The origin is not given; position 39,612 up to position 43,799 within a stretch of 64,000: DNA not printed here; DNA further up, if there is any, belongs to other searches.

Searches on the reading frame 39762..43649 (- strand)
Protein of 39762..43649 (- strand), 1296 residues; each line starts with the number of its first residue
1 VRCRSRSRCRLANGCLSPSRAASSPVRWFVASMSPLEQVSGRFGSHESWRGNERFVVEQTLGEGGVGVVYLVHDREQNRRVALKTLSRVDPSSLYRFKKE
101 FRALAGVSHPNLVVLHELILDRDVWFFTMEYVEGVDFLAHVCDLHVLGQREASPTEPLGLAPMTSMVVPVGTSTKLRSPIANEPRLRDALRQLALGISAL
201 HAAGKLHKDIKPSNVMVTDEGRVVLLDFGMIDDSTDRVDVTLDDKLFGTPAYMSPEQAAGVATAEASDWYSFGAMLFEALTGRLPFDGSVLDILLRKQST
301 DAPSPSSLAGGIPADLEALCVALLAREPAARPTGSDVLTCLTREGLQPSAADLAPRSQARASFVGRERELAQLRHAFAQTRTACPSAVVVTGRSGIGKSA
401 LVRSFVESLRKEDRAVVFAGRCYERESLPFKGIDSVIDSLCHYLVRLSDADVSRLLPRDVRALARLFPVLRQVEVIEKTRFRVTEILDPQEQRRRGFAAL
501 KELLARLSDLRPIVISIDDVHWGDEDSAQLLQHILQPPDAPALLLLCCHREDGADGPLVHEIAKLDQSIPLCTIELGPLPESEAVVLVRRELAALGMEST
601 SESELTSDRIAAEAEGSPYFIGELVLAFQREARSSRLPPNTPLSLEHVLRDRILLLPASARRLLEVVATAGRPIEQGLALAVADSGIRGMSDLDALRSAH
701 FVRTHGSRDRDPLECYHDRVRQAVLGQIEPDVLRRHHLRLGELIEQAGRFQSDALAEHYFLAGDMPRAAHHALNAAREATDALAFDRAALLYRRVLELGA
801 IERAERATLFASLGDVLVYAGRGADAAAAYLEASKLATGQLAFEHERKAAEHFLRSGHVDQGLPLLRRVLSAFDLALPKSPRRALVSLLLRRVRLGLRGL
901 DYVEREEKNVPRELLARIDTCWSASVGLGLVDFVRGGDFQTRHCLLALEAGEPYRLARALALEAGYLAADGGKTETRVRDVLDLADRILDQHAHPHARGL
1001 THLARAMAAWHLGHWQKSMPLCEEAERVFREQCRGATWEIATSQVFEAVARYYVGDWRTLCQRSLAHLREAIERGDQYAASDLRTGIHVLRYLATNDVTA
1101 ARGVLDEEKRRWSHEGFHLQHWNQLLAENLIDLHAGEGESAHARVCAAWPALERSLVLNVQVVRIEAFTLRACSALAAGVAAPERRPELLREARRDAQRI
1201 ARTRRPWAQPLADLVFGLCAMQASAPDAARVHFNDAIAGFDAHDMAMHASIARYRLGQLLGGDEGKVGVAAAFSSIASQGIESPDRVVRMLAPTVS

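Call 84: search_protein_families(library=pfam, proteins=[window:39762-43649:-], max_evalue=0.001)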
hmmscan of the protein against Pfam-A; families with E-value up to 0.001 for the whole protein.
window:39762-43649:- (1296 aa): 9 families
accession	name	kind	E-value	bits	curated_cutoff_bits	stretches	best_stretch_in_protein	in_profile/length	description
PF00069.31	Pkinase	-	5.2e-37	128.1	31.7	1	56-338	2-258/263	Protein kinase domain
PF13191.12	AAA_16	-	3.1e-28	99.8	32.6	1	363-544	2-165/167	AAA ATPase domain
PF07714.23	PK_Tyr_Ser-Thr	-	4.6e-26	92.1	23.1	1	57-339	3-256/258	Protein tyrosine and serine/threonine kinase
PF01637.24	ATPase_2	-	4.7e-08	33.6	33.2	1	363-521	1-120/225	ATPase domain predominantly from Archaea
PF13401.12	AAA_22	-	7.3e-06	26.8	27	1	387-536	7-109/130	AAA domain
PF20703.3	nSTAND1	-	4.2e-05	23.8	27.1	1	358-404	11-52/379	Novel STAND NTPase 1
PF03109.22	ABC1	-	0.00025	20.7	22.9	1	199-239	182-222/244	ABC1 atypical kinase-like domain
PF05729.18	NACHT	-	0.00052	20.3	26.7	0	387-591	2-163/167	NACHT domain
PF24883.2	NPHP3_N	-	0.00093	19.9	24.8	0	384-452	21-87/164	Nephrocystin 3, N-terminal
